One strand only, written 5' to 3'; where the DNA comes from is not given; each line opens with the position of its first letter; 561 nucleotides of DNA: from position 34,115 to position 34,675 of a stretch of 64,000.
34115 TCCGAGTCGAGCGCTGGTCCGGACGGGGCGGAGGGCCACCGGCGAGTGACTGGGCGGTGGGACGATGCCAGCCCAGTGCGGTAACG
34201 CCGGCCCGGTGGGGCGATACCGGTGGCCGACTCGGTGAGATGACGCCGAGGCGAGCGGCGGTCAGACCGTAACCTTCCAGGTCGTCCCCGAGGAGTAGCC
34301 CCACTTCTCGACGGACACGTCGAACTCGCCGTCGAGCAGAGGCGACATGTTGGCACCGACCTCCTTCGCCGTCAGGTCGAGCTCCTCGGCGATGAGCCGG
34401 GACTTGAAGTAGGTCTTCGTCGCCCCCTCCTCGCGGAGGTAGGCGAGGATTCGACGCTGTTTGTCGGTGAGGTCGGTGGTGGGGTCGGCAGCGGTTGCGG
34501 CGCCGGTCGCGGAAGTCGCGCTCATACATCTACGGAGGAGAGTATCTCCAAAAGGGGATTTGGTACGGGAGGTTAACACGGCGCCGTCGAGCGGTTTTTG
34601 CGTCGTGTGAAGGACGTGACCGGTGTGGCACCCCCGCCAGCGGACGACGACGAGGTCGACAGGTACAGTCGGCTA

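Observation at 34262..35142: Paralogous small winged-helix genes (A at 34262, B at 56819), each immediately downstream of a small membrane protein gene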

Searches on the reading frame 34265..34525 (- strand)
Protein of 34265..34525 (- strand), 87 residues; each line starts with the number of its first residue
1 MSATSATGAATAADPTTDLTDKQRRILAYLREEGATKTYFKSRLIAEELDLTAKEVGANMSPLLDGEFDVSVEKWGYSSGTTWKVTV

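Call 4: search_protein_families(library=pfam, proteins=[window:34265-34525:-], max_evalue=1)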
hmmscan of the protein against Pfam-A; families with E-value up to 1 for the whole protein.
seq(87 aa): 5 families
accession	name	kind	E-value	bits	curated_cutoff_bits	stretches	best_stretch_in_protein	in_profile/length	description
PF23438.1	DUF7123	-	1.9e-39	134.1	27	1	19-87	2-70/70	Domain of unknown function (DUF7123)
PF23057.1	RBD_ZCCHC3_1st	-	0.067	13.8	27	1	33-72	14-53/78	ZCCHC3, first RNA-binding domain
PF21227.3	Myb_DNA-binding_7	-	0.081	13.3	27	1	21-57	4-39/49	Myb-like DNA-binding domain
PF19486.4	DUF6022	-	0.082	13.2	25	1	35-78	47-91/155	Family of unknown function (DUF6022)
PF01726.22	LexA_DNA_bind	-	0.082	13.1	23.7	1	17-52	2-38/65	LexA DNA binding domain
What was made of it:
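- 34262..34525 (-): Gene A: 87-aa DUF7123 winged-helix protein (Halobium salinum ACFO0N_18955). It has a variable Ser/Thr/Ala-rich N-terminal tail of about 16 aa and a conserved 70-aa core. Pfam DUF7123, 134 bits (call 4).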

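Call 5: search_protein_families(library=ncbifam, proteins=[window:34265-34525:-], max_evalue=1)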
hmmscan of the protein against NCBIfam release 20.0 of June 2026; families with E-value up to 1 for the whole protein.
seq(87 aa): 0 families

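Call 8: find_homologous_proteins(query=window:34265-34525:-, max_evalue=0.001)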
Query seq(87 aa) (87 aa): 1470 proteins with E <= 0.001 among 1473 candidates; the best 120 are listed.
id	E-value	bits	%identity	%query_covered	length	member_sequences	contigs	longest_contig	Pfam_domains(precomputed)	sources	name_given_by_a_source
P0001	1.1e-48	180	100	100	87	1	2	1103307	PF23438.2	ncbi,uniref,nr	ncbi:hypothetical protein ACFO0N_18955 [Halobium salinum]|uniref:DUF7123 domain-containing protein n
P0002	3.5e-43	163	90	100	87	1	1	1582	PF23438.2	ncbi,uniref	ncbi:hypothetical protein ACFQE1_14230 [Halobium palmae]|uniref:DUF7123 domain-containing protein n=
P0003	8.0e-39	149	82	84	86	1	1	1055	PF23438.2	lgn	-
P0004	1.6e-37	145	83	100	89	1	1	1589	PF23438.2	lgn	-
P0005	1.6e-37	145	83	99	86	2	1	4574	PF23438.2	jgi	-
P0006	1.3e-36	142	84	84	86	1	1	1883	PF23438.2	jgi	jgi:biotin operon repressor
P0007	1.3e-36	142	80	99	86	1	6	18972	PF23438.2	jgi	jgi:DNA-binding CsgD family transcriptional regulator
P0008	1.0e-34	136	77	93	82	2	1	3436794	PF23438.2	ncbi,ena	-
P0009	1.6e-34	135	78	99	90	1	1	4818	PF23438.2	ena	-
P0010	2.0e-34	135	81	91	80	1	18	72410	PF23438.2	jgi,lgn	jgi:hypothetical protein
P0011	3.2e-34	134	80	91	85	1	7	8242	PF23438.2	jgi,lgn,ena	-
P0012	3.8e-34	134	80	91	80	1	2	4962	PF23438.2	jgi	jgi:hypothetical protein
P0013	5.0e-34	134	78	91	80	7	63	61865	PF23438.2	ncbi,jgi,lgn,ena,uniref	ncbi:MAG: hypothetical protein ACI9TI_001054 [Natronomonas sp.]|jgi:hypothetical protein|uniref:DUF7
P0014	1.1e-33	133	82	91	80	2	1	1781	PF23438.2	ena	-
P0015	1.2e-33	132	75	95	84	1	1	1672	PF23438.2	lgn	-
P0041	1.5e-32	129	77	91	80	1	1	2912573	PF23438.2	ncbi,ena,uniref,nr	ncbi:uncharacterized protein Nmlp_1102 [Natronomonas moolapensis 8.8.11]|uniref:DUF7123 domain-conta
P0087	2.4e-31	125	70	100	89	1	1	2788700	PF23438.2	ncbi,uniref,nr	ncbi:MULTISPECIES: hypothetical protein [Haloferax]|uniref:DUF7123 domain-containing protein n=2 Tax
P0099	4.8e-31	124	72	99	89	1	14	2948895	PF23438.2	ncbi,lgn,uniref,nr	ncbi:hypothetical protein E6P09_06855 [Haloferax mediterranei ATCC 33500]|uniref:DUF7123 domain-cont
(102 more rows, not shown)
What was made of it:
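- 34262..34525 (-): 100% match to P0001 (call 8).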

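Call 12: find_related_loci(query=A1, collection=genome_contigs, flank=4000)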
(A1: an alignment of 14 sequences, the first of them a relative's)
Query A1 (87 aa) in genome_contigs; peptide patterns used: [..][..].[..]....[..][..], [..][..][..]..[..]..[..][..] (x = any residue, [..] = any of these).
598 stretches matched a pattern (row limit reached: there are more); 572 encode a relative of the query (tblastn E <= 1e-3); the best 80 are kept; 80 distinct loci.
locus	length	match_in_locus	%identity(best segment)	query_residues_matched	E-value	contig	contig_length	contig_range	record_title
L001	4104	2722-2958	78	9-87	2e-40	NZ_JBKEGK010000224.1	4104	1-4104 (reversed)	MAG: Natronomonas sp. isolate 3300055005_4 Ga0535677_0013261, whole genome shotgun sequence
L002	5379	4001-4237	75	3-87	2e-38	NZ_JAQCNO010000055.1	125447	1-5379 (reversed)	MAG: Natronomonas sp. isolate LUM.42 k149_1352646, whole genome shotgun sequence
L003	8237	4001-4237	77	9-87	1e-38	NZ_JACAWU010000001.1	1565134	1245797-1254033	Natronomonas gomsonensis strain YCN60 Scaffold1_1, whole genome shotgun sequence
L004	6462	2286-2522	78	9-87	3e-38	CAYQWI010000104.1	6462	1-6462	MAG TPA_asm: uncultured Natronomonas sp. isolate binchicken_co32_43 genome assembly, contig: NODE_21704_length_6462_cov_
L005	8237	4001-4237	77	9-87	5e-38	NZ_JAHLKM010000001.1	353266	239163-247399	Natronomonas aquatica strain F2-12 NODE_1_length_353266_cov_254.576351, whole genome shotgun sequence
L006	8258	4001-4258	70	2-87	1e-37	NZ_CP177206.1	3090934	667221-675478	Haloferax sp. YSSS75 chromosome, complete genome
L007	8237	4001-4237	76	9-87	2e-37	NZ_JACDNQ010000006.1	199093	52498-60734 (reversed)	Natronomonas sp. LN261 scaffold6, whole genome shotgun sequence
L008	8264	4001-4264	69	3-87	7e-37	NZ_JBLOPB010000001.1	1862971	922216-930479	Haloferax sp. DFSO52 DFSO52_ctg001, whole genome shotgun sequence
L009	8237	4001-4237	76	5-87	5e-37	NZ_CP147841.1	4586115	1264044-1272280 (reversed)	Salinirubellus litoreus strain SYNS196 chromosome, complete genome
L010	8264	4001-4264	68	5-87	2e-36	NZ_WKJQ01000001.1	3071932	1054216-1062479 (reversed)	Haloferax marinum strain MBLA0078 contig00001, whole genome shotgun sequence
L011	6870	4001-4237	72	9-87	2e-36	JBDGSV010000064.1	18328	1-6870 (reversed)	MAG: Haloarculaceae archaeon isolate DAL-WCL_24_61C3R c_000000002832, whole genome shotgun sequence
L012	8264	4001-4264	69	5-87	4e-36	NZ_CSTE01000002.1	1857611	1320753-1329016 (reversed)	Haloferax massiliensis strain Arc-Hr, whole genome shotgun sequence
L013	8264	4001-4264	68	3-87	4e-36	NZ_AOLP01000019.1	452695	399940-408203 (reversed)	Haloferax denitrificans ATCC 35960 contig_19, whole genome shotgun sequence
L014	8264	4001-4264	69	5-87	4e-36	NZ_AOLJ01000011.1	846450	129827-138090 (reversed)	Haloferax gibbonsii ATCC 33959 contig_11, whole genome shotgun sequence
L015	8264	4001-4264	69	5-87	3e-36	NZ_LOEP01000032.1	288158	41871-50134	Haloferax sp. Q22 scaffold32, whole genome shotgun sequence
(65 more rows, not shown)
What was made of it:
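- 34262..34525 (-): Orthologs are 65-90% identical in about 27 genera (calls 8, 12).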

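Call 28: list_cluster_members(proteins=[P0087, P0099, P0195, P0041, P0173])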
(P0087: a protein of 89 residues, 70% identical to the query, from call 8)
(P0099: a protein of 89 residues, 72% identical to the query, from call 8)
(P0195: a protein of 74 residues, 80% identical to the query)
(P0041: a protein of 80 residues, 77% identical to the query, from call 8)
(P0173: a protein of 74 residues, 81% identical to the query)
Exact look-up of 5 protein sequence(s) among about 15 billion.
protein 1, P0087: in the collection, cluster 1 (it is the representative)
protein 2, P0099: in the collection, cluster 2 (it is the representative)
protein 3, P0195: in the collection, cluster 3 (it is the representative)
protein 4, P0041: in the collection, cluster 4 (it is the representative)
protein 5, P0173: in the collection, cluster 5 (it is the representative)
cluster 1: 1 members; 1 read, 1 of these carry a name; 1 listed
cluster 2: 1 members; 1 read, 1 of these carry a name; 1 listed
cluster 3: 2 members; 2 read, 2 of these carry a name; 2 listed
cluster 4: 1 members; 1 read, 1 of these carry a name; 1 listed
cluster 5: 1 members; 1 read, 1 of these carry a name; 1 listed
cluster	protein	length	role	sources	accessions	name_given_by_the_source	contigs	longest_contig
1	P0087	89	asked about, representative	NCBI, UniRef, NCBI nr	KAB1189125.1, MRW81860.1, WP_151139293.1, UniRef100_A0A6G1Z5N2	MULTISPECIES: hypothetical protein [Haloferax] | DUF7123 domain-containing protein n=2 Tax=Haloferax TaxID=2251 RepID=A0A6G1Z5N2_9EURY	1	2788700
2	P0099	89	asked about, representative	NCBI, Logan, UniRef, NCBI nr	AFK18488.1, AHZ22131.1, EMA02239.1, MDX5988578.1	hypothetical protein E6P09_06855 [Haloferax mediterranei ATCC 33500] | DUF7123 domain-containing protein n=1 Tax=Haloferax mediterranei (strain ATCC 33500 / DSM ... | hypothetical protein [Haloferax mediterranei]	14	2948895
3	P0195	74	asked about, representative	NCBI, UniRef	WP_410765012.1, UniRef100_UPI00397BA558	hypothetical protein [Haloferax sp. DFSO60] | DUF7123 family protein n=1 Tax=Haloferax sp. DFSO60 TaxID=3388652 RepID=UPI00397BA558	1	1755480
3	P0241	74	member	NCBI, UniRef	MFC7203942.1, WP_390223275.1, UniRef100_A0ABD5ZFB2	FaeA/PapI family transcriptional regulator [Haloferax namakaokahaiae] | FaeA/PapI family transcriptional regulator n=1 Tax=Haloferax namakaokahaiae TaxID=1748331 ...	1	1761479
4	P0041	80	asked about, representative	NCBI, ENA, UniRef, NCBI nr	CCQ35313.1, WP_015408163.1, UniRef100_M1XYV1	uncharacterized protein Nmlp_1102 [Natronomonas moolapensis 8.8.11] | DUF7123 domain-containing protein n=1 Tax=Natronomonas moolapensis (strain DSM 18674 / ... | hypothetical protein [Natronomonas moolapensis]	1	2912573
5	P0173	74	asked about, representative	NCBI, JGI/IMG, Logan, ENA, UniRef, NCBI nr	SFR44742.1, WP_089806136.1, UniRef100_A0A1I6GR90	hypothetical protein SAMN04487947_1553 [Halogeometricum rufum] | hypothetical protein | DUF7123 domain-containing protein n=1 Tax=Halogeometricum rufum TaxID=553469 ...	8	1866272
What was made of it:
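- Closest known: PapI / FaeA / PefI: small. Same: One Haloferax ortholog is labelled 'FaeA/PapI family' by NCBI (call 28).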

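Call 35: predict_structure(alignment_id=A2)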
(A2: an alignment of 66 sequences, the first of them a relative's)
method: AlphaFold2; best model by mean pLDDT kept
length: 87 residues; sequences in the alignment: 66
mean_pLDDT: 79.5   pTM: 0.67
mean pLDDT of the five models: 79.5, 78.7, 77.9, 76.8, 76.0
residues with pLDDT >= 90: 34; 70-90: 32; 50-70: 11; < 50: 10
segments of 3 or more residues with pLDDT < 50: 6-13
pLDDT, mean of each block of 10 residues (from residue 1): 47 64 91 91 92 89 80 76 89
secondary structure, 60 per line:
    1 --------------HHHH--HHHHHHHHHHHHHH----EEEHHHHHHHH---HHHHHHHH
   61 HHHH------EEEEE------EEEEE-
elements in order: H15-18 H21-34 E39-41 H42-49 H53-64 E71-75 E82-86
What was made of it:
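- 34262..34525 (-): AF2 winged helix (call 35).
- On Winged helix-turn-helix fold: The AF2 model has H21-34, E39-41, H42-49, H53-64, E71-75 and E82-86, with a core pLDDT of about 90 (call 35).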

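Call 37: search_protein_representatives(alignment_id=A2)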
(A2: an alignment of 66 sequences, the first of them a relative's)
Query: 66 sequences, 80 profile positions. Proteins with E-value up to 0.001 (for the whole library): 446; up to 1e-10: 206; up to 1e-30: 1. The best 150 are listed.
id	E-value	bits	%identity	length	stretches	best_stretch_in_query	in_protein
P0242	2.7e-32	127.0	-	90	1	5-79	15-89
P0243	6.5e-30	119.4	-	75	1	10-79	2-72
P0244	2.6e-28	114.2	-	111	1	3-79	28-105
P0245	3.6e-28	113.8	-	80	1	1-79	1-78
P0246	4.5e-26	107.1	-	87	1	1-79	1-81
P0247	5.5e-26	106.8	-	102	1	1-79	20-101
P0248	2.2e-25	104.9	-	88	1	1-79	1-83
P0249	7.2e-25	103.2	-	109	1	8-79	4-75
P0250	1.7e-24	102.0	-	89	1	7-79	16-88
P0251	1.8e-24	101.9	-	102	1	10-75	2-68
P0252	1.9e-24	101.9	-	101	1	12-79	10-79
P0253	7.9e-23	96.6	-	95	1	7-79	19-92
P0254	1.0e-22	96.3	-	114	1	13-79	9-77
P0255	9.9e-22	93.1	-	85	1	8-79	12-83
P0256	3.9e-21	91.2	-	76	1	10-79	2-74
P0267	7.1e-20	87.2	-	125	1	22-79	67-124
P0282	2.6e-18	82.2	-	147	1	13-79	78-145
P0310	3.3e-16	75.4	-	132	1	16-79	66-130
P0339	7.4e-15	71.1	-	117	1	16-79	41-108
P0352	2.6e-14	69.4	-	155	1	11-79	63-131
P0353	3.0e-14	69.2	-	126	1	7-79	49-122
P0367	1.1e-13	67.4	-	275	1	14-79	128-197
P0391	7.6e-13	64.7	-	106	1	7-79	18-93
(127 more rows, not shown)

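Call 38: fold_search(model_id=the predicted structure, library=pdb)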
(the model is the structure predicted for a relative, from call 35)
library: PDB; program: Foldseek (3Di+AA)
matches with E <= 10: 832; with E <= 0.001: 0
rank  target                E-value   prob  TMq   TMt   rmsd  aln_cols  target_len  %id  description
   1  1sfx_B                7.2e-02  0.98  0.56  0.48   6.5        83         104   23  X-ray crystal structure of putative HTH transcription regulator from Archaeoglobus fulgidus (released 2004-08-03)
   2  1qbj_C                7.6e-02  0.99  0.55  0.69   3.1        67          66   24  CRYSTAL STRUCTURE OF THE ZALPHA Z-DNA COMPLEX (released 1999-07-02)
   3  1ucr_B                1.0e-01  0.98  0.56  0.63   3.6        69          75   17  Three-dimensional crystal structure of dissimilatory sulfite reductase D (DsrD) (released 2003-10-14)
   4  1q1h                  1.0e-01  0.98  0.55  0.56   3.8        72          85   22  An extended winged helix domain in general transcription factor E/IIE alpha (released 2003-12-09)
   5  3f21_A                1.3e-01  0.99  0.54  0.67   3.2        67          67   24  Crystal structure of Zalpha in complex with d(CACGTG) (released 2008-12-30)
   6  7oyc_Z2               1.3e-01  0.90  0.47  0.57   3.9        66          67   15  Cryo-EM structure of the Xenopus egg 80S ribosome (released 2022-07-20)
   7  3r0a_A                1.4e-01  0.93  0.51  0.39   4.1        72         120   12  Possible transcriptional regulator from Methanosarcina mazei Go1 (gi 21227196) (released 2011-03-23)
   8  5aj0_BZ               1.4e-01  0.91  0.49  0.50   4.0        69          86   14  Cryo electron microscopy of actively translating human polysomes (POST state). (released 2015-05-20)
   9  9fxo_Sa               1.7e-01  0.89  0.49  0.51   4.1        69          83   14  CRYO-EM STRUCTURE OF LEISHMANIA MAJOR 80S RIBOSOME WITH A/P/E-SITE TRNA AND MRNA : LM32CS1C1 M2 OE MUTANT (released 2025-07-23)
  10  2acj_D                2.1e-01  0.96  0.54  0.70   2.9        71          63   20  Crystal structure of the B/Z junction containing DNA bound to Z-DNA binding proteins (released 2005-10-25)
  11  3m8f_A                2.1e-01  0.87  0.53  0.50   7.6        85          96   13  Protein structure of type III plasmid segregation TubR mutant (released 2010-07-07)
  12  6cmv_A                2.2e-01  0.84  0.55  0.45   6.1        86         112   14  Crystal structure of Archaeal Biofilm Regulator (AbfR2) from Sulfolobus acidocaldarius (released 2018-11-14)
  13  2gxb_B                2.4e-01  0.97  0.54  0.71   3.0        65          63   23  Crystal Structure of The Za Domain bound to Z-RNA (released 2007-05-01)
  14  4kmf_A                2.4e-01  0.96  0.50  0.66   3.2        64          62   20  Crystal structure of Zalpha domain from Carassius auratus PKZ in complex with Z-DNA (released 2013-07-03)
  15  1wq2_B                2.4e-01  0.94  0.54  0.68   3.3        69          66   17  Neutron Crystal Structure Of Dissimilatory Sulfite Reductase D (DsrD) (released 2005-09-19)
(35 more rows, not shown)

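Call 39: find_related_loci(query=A2, collection=viral_contigs, flank=4000)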
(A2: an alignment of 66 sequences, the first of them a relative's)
Query A2 (87 aa) in viral_contigs; peptide patterns used: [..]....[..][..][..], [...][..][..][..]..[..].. (x = any residue, [..] = any of these).
47 stretches matched a pattern, but none encodes a relative of the query by tblastn (E <= 1e-3).
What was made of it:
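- Tried and rejected: Viral origin: a scan of IMG/VR with the family alignment found no relatives (call 39).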

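Call 43: search_solved_structures(query=A2, max_evalue=10, show_alignments=2)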
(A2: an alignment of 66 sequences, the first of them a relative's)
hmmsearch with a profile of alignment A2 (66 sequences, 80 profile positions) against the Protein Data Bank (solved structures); distinct sequences matched with E-value up to 10: 4.
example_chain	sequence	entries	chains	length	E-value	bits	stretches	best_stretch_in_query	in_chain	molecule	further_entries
2xsj_C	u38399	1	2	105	0.51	13.9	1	6-58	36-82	SULFUR RELAY PROTEIN, TUSE/DSRC/DSVC FAMILY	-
2l54_A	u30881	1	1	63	1.1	12.8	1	13-59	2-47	Double-stranded RNA-specific adenosine deaminase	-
1qgp_A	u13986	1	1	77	1.2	12.7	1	9-58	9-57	PROTEIN (DOUBLE STRANDED RNA ADENOSINE DEAMINASE)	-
7ueb_E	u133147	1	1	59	1.2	12.7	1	17-61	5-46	PscE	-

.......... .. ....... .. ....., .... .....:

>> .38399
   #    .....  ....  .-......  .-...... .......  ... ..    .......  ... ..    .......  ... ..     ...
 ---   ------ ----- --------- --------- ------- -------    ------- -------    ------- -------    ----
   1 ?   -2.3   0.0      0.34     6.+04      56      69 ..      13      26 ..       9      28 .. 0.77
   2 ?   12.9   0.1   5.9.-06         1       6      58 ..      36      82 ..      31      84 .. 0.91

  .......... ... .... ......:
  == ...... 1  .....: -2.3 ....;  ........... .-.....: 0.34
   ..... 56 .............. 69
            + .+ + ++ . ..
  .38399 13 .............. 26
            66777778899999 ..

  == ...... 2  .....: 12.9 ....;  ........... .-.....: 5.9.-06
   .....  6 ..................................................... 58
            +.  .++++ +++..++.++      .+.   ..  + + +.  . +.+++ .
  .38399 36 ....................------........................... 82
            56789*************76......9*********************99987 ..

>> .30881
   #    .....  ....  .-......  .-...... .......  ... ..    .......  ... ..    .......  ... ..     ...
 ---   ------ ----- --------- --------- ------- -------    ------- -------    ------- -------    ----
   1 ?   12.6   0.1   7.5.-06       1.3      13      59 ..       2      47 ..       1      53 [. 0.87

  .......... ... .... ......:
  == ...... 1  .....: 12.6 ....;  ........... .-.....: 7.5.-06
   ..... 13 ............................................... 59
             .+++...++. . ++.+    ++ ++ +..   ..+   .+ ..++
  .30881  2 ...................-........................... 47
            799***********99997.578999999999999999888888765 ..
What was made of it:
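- On Z-alpha (Z-DNA binding) domain: The profile search against PDB sequences gives E 1.1-1.2 (call 43).
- Tried and rejected: Sequence relatives with solved structures: none below E 0.5 (call 43).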

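Call 56: search_protein_families(library=phrogs, proteins=[P0001], max_evalue=0.01)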
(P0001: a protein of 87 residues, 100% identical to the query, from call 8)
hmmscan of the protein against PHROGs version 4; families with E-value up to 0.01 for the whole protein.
P0001 (87 aa): 0 families

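Call 81: list_cluster_members(proteins=[P0367, P0352, P0282, P0310, P0267, P0254, P0252, P0244, P0339, P0391])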
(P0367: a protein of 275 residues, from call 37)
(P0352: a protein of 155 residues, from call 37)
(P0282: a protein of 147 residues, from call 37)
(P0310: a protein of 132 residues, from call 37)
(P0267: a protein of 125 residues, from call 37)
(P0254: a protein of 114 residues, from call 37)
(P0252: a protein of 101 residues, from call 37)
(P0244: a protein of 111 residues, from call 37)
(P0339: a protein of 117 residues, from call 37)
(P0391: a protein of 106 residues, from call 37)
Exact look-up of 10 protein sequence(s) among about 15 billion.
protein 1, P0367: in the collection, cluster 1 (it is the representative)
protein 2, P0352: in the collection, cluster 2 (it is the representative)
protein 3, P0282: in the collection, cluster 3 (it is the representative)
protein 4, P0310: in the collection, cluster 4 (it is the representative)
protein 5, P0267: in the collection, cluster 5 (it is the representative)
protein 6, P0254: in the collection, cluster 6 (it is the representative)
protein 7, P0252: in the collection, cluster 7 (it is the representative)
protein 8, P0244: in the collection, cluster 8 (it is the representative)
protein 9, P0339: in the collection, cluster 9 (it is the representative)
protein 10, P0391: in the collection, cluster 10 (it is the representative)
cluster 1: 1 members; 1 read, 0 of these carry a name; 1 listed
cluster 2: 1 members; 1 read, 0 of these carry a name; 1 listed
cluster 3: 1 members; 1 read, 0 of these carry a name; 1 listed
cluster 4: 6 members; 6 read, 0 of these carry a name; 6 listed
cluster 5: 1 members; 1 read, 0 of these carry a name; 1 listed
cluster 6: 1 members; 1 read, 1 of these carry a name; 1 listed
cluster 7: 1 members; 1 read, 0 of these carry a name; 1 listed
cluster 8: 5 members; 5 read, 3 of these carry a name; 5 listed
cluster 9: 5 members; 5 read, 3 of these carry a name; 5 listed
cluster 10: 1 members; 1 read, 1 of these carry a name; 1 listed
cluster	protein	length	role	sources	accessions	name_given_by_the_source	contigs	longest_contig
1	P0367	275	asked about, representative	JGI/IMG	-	-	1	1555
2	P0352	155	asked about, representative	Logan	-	-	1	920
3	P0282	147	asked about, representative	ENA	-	-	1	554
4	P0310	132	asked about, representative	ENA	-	-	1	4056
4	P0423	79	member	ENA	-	-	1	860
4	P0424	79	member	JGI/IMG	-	-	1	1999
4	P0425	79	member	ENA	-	-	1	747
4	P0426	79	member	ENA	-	-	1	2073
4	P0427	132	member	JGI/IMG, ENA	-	-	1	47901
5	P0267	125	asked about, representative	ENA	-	-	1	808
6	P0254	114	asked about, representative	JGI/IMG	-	hypothetical protein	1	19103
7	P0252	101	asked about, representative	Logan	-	-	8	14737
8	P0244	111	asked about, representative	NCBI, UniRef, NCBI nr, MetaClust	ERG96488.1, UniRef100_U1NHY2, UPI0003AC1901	MAG: hypothetical protein J07HQW2_02968 [Haloquadratum walsbyi J07HQW2] | DUF7123 domain-containing protein n=2 Tax=Haloquadratum walsbyi TaxID=293091 ... | status=active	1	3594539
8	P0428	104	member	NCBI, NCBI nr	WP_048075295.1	hypothetical protein [Haloquadratum walsbyi]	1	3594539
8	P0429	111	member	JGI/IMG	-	hypothetical protein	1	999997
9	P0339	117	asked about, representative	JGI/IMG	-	hypothetical protein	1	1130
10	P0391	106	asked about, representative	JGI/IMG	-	hypothetical protein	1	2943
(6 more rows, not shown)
